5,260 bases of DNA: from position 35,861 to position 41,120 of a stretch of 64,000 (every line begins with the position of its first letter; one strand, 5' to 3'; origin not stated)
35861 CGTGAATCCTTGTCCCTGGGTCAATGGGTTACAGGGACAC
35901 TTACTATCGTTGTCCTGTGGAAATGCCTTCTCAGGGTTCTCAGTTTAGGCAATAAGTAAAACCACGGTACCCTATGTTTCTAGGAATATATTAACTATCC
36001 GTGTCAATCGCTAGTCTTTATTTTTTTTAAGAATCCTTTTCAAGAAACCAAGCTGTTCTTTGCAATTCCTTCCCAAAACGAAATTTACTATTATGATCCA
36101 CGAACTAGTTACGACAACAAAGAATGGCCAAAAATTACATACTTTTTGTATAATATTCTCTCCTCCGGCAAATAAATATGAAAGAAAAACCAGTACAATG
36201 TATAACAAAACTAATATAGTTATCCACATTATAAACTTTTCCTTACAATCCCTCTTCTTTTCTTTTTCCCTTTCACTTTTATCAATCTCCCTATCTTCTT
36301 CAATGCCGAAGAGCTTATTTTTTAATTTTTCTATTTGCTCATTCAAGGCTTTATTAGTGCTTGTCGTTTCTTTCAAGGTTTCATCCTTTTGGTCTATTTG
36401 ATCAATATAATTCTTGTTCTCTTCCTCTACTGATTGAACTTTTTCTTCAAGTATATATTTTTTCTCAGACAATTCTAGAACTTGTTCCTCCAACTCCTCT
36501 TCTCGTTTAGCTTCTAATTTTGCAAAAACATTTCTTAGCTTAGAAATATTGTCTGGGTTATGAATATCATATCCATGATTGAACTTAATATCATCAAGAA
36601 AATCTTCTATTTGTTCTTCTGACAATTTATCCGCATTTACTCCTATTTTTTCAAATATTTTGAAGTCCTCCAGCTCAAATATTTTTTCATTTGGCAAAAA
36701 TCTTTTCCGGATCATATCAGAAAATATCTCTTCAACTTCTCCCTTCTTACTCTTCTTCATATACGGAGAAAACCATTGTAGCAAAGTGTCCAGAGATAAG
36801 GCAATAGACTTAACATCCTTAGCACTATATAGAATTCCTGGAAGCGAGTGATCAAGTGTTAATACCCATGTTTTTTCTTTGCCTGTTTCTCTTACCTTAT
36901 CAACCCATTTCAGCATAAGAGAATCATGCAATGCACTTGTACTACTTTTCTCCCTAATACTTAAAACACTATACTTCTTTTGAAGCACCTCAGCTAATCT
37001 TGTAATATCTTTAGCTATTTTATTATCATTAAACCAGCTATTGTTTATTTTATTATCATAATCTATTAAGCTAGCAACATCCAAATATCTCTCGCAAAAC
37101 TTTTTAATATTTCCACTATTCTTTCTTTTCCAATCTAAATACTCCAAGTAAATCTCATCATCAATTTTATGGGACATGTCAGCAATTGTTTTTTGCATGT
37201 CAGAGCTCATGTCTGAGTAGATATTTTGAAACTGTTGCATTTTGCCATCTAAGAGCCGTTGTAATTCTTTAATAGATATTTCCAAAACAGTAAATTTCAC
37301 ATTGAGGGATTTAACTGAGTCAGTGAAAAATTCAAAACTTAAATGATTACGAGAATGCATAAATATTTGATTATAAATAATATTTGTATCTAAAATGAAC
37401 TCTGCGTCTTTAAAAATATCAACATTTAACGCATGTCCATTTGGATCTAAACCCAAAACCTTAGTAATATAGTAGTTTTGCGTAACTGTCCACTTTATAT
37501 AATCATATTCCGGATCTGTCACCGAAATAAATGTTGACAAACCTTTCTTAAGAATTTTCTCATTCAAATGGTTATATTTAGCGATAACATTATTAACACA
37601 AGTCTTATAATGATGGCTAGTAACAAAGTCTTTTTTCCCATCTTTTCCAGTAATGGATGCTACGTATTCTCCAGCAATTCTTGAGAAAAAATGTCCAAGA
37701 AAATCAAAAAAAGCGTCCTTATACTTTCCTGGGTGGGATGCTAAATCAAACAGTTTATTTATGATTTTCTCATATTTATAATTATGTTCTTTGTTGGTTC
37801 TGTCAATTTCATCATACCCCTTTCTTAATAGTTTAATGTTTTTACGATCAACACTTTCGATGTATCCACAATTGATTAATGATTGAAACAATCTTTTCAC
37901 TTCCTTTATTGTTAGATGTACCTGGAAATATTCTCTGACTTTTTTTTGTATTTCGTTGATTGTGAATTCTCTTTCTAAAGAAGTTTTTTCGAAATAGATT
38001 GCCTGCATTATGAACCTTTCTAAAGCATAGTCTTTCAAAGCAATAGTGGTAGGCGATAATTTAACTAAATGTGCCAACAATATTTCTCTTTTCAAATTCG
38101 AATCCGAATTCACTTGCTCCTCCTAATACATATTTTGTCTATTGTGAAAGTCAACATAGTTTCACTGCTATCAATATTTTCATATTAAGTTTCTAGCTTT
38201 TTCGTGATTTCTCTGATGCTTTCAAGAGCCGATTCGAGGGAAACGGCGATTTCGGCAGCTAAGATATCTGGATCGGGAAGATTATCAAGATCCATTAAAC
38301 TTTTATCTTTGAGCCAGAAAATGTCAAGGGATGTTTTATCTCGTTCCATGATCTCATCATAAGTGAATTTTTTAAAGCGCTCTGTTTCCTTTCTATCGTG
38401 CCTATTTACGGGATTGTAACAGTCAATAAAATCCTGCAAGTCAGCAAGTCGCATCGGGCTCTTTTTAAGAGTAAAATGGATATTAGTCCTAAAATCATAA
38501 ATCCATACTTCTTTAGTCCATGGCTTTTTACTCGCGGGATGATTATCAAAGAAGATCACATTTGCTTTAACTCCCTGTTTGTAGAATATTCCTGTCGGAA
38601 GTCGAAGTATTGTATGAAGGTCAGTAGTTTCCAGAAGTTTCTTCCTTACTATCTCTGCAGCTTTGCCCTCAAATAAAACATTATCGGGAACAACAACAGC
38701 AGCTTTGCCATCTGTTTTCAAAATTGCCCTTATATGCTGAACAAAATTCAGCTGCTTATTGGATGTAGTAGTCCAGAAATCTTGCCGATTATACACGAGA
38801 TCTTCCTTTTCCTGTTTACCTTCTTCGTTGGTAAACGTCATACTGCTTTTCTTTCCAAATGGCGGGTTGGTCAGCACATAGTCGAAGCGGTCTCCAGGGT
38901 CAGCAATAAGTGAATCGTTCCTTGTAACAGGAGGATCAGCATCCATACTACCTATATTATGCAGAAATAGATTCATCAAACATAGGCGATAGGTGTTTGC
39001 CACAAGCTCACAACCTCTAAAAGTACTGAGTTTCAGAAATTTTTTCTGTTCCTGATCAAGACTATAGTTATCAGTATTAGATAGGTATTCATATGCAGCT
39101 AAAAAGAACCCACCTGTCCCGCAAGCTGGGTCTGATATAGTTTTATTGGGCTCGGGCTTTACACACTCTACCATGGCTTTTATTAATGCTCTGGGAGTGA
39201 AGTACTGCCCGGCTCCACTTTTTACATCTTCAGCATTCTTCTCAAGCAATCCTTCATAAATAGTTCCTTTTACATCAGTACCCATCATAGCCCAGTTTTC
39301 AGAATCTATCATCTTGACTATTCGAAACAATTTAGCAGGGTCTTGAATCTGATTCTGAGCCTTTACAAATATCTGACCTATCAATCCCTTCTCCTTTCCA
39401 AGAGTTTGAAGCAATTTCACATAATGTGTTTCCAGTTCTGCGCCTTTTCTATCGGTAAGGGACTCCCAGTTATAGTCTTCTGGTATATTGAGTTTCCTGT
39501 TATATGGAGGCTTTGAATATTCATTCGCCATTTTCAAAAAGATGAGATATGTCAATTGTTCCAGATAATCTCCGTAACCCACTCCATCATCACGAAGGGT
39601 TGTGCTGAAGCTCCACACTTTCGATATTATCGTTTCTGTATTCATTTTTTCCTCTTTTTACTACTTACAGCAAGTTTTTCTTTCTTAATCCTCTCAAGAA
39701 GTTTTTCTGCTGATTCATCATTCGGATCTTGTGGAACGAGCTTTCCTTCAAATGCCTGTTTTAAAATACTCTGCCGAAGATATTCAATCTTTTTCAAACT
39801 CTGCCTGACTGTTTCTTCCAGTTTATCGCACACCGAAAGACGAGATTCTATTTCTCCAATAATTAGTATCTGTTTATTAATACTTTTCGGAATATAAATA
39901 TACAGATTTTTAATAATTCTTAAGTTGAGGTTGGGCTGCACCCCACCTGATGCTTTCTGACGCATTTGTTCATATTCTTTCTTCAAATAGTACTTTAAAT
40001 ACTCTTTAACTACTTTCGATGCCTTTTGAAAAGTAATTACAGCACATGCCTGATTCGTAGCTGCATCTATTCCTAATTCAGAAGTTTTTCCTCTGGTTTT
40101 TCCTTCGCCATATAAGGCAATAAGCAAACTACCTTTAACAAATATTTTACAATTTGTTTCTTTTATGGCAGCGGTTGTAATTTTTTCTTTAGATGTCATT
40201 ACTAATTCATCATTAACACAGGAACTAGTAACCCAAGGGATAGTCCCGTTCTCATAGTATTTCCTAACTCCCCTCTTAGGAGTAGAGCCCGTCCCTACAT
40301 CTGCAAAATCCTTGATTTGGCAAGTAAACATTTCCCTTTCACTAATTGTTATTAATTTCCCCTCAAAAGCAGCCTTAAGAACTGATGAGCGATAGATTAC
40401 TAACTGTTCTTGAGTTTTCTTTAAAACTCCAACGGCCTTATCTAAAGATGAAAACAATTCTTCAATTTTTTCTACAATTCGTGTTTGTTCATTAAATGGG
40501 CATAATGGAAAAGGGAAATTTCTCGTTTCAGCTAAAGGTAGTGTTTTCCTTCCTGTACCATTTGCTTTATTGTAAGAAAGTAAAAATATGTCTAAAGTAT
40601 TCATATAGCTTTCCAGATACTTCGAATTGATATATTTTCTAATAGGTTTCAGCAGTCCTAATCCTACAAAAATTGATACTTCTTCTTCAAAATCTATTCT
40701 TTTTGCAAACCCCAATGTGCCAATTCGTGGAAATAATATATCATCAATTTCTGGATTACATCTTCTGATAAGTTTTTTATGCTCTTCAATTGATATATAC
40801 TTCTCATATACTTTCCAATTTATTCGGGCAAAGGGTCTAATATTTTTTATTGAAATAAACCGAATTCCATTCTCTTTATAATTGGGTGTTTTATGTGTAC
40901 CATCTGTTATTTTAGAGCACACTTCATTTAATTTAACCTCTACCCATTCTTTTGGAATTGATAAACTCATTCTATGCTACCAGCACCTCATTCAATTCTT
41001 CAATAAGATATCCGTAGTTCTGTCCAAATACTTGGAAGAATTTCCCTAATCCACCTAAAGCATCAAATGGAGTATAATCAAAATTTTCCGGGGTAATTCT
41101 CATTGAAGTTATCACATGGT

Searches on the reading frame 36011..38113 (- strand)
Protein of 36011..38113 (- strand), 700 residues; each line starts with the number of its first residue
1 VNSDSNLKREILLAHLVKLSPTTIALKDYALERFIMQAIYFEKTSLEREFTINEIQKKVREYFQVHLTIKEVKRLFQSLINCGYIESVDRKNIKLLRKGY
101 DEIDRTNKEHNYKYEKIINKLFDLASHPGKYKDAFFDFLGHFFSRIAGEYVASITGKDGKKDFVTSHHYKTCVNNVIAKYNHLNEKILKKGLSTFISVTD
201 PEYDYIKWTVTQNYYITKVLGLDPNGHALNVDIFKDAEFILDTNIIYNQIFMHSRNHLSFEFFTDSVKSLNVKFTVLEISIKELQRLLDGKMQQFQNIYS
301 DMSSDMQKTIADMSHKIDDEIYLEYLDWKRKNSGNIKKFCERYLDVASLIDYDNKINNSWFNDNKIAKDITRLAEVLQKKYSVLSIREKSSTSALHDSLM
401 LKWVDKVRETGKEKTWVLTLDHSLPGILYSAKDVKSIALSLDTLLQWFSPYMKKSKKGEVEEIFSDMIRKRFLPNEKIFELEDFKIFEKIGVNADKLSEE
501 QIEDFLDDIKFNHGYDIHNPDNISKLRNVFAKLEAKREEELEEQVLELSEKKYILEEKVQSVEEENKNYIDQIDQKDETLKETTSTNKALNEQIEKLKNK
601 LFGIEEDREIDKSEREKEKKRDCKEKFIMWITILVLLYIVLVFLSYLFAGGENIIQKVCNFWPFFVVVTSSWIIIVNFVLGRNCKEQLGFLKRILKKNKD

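Call 11: search_protein_families(library=pfam, proteins=[window:36011-38113:-], max_evalue=0.01)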
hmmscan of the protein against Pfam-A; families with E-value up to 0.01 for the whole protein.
window:36011-38113:- (700 aa): 1 family
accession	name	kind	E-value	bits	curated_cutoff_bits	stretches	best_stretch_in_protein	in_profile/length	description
PF20990.2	DUF2207_C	-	0.005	17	33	1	553-680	61-189/247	Predicted membrane protein (DUF2207) C-terminal domain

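Call 90: search_protein_families(library=ncbifam, proteins=[window:36011-38113:-], max_evalue=0.001)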
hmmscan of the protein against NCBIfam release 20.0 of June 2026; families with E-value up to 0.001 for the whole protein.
window:36011-38113:- (700 aa): 1 family
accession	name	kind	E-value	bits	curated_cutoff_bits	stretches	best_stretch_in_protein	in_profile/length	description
NF006543.0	PRK09039.1-2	equivalog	0.0001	22.3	305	1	509-621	70-180/350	peptidoglycan -binding protein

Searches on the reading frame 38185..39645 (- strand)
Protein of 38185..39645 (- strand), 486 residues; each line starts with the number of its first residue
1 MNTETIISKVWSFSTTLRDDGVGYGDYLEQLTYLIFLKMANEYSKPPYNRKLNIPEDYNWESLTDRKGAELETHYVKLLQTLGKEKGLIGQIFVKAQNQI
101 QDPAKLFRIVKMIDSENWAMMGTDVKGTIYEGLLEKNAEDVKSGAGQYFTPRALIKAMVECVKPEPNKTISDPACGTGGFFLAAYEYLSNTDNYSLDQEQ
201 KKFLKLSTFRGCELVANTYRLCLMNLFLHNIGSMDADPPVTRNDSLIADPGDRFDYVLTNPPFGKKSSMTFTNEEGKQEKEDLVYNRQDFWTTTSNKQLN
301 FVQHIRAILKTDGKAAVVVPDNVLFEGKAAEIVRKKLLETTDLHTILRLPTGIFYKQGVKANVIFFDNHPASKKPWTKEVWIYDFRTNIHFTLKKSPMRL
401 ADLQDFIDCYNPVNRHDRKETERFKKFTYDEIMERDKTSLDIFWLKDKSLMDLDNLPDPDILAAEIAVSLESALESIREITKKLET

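Call 20: search_protein_families(library=pfam, proteins=[window:38185-39645:-], max_evalue=0.01)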
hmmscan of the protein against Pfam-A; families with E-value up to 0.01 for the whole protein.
window:38185-39645:- (486 aa): 5 families
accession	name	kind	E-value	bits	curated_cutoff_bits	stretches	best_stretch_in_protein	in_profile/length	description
PF02384.22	N6_Mtase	-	2.3e-68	231.3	20.4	1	123-436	3-294/311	N-6 DNA Methylase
PF12161.14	HsdM_N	-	1.6e-10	42.1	24.5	1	8-113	3-135/135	HsdM N-terminal domain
PF07669.17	Eco57I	-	8.5e-10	39.4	25.3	1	251-349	72-165/171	Eco57I restriction-modification methylase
PF20473.4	MmeI_Mtase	-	7.2e-08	32.3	27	1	169-228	22-84/259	MmeI, DNA-methyltransferase domain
PF01170.24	UPF0020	-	4.7e-05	23.6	22.3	1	154-267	16-135/197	RMKL-like, methyltransferase domain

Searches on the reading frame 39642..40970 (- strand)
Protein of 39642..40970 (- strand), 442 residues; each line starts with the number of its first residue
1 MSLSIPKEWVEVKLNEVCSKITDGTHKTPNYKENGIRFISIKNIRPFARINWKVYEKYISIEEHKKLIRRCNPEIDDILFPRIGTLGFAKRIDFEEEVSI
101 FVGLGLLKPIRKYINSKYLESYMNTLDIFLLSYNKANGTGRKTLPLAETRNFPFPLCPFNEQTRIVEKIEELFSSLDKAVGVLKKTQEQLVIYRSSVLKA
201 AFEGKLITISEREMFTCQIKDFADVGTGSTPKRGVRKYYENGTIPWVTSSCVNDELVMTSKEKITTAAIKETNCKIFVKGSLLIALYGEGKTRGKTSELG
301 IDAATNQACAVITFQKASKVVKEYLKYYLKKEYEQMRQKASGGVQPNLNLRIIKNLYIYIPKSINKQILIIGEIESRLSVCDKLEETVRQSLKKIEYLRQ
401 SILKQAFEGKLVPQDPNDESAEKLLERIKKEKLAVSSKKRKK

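Call 20: search_protein_families(library=pfam, proteins=[window:39642-40970:-], max_evalue=0.01)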
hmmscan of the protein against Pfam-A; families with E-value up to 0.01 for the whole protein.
window:39642-40970:- (442 aa): 1 family
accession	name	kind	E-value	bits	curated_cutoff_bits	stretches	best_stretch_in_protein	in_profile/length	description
PF01420.25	Methylase_S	-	3.5e-26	92.8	22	2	216-393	6-167/168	Type I restriction modification DNA specificity domain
